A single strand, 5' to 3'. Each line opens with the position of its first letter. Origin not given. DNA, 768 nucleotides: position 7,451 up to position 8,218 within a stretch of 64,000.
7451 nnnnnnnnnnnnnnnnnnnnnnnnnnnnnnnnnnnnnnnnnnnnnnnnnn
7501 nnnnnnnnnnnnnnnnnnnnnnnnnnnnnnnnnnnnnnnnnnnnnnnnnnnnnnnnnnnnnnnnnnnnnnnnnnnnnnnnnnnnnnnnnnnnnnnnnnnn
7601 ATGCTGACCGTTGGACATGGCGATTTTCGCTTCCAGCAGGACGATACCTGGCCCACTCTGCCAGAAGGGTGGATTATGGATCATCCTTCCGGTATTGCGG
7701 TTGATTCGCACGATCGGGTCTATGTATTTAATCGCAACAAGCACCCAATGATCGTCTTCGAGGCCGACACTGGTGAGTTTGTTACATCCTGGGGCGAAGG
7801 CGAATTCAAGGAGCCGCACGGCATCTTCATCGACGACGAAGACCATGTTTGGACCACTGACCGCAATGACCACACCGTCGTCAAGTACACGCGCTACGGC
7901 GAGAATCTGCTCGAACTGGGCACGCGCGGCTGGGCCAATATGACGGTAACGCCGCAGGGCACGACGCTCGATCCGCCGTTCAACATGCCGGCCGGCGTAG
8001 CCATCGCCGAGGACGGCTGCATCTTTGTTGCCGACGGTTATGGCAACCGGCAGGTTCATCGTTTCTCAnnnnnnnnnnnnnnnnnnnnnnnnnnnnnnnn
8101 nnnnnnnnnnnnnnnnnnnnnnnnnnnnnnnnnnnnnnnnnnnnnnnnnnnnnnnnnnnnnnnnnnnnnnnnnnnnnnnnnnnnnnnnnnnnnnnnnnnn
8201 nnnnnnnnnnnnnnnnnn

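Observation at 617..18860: Candidate copper-independent 'PAM-like' hydroxylation / N-dealkylation operon (PhyH dioxygenase + PAL-like lyases + glyoxylate-reductase-family dehydrogenase + peptide-type importer)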

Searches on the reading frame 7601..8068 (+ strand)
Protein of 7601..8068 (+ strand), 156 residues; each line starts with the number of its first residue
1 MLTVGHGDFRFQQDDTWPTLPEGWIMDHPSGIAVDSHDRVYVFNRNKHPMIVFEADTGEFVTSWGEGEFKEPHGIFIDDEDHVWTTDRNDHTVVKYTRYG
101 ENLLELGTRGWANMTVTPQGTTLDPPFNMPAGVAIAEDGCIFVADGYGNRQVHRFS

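Call 16: search_solved_structures(query=window:7601-8068:+, max_evalue=0.01, show_alignments=3)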
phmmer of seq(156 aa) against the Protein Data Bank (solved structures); distinct sequences matched with E-value up to 0.01: 50.
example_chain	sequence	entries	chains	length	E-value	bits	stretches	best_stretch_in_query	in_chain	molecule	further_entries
6i38_A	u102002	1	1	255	1.5e-22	83.1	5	25-97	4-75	nv2Pizza6-AYW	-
7zpz_A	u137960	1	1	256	4.2e-22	81.7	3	26-98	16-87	Pizza6-TSR-TSH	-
6ren_A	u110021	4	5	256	6.1e-22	81.2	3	26-98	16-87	3fPizza6-SH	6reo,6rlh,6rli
6qsd_A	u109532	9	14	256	3e-21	78.9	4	26-151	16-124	Pizza6S | Pizza6-S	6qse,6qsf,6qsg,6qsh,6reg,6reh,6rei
7zpw_A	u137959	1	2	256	7.2e-21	77.7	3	26-97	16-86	Pizza6-TSK-TSH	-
7zq2_A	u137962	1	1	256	9.9e-21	77.2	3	26-97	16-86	Pizza6-RSH-TSH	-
7zqg_A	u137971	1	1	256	2.3e-20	76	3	26-97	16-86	Pizza6-KSH-TSH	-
7zph_A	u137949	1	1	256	4.5e-20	75.1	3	26-98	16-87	Pizza6-TNK-RSH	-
6rej_A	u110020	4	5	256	5.8e-20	74.7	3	26-97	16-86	Pizza6-SH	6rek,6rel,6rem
6fpt_A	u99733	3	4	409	4.2e-19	71.9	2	26-152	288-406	E3 ubiquitin-protein ligase TRIM71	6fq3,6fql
6i3a_A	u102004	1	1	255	1e-18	70.7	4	26-151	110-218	v22Pizza6-AYW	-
7zcj_A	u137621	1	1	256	1.1e-18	70.6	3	26-98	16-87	Pizza6-TNH-TSH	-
3wwa_A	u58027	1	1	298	1.5e-18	70.2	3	26-151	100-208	Pizza7H protein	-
8j72_A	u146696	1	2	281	1.5e-18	70.1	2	26-152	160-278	E3 ubiquitin-protein ligase TRIM71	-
6f0q_A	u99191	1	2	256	2.3e-18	69.5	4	26-150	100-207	Pizza6-AYW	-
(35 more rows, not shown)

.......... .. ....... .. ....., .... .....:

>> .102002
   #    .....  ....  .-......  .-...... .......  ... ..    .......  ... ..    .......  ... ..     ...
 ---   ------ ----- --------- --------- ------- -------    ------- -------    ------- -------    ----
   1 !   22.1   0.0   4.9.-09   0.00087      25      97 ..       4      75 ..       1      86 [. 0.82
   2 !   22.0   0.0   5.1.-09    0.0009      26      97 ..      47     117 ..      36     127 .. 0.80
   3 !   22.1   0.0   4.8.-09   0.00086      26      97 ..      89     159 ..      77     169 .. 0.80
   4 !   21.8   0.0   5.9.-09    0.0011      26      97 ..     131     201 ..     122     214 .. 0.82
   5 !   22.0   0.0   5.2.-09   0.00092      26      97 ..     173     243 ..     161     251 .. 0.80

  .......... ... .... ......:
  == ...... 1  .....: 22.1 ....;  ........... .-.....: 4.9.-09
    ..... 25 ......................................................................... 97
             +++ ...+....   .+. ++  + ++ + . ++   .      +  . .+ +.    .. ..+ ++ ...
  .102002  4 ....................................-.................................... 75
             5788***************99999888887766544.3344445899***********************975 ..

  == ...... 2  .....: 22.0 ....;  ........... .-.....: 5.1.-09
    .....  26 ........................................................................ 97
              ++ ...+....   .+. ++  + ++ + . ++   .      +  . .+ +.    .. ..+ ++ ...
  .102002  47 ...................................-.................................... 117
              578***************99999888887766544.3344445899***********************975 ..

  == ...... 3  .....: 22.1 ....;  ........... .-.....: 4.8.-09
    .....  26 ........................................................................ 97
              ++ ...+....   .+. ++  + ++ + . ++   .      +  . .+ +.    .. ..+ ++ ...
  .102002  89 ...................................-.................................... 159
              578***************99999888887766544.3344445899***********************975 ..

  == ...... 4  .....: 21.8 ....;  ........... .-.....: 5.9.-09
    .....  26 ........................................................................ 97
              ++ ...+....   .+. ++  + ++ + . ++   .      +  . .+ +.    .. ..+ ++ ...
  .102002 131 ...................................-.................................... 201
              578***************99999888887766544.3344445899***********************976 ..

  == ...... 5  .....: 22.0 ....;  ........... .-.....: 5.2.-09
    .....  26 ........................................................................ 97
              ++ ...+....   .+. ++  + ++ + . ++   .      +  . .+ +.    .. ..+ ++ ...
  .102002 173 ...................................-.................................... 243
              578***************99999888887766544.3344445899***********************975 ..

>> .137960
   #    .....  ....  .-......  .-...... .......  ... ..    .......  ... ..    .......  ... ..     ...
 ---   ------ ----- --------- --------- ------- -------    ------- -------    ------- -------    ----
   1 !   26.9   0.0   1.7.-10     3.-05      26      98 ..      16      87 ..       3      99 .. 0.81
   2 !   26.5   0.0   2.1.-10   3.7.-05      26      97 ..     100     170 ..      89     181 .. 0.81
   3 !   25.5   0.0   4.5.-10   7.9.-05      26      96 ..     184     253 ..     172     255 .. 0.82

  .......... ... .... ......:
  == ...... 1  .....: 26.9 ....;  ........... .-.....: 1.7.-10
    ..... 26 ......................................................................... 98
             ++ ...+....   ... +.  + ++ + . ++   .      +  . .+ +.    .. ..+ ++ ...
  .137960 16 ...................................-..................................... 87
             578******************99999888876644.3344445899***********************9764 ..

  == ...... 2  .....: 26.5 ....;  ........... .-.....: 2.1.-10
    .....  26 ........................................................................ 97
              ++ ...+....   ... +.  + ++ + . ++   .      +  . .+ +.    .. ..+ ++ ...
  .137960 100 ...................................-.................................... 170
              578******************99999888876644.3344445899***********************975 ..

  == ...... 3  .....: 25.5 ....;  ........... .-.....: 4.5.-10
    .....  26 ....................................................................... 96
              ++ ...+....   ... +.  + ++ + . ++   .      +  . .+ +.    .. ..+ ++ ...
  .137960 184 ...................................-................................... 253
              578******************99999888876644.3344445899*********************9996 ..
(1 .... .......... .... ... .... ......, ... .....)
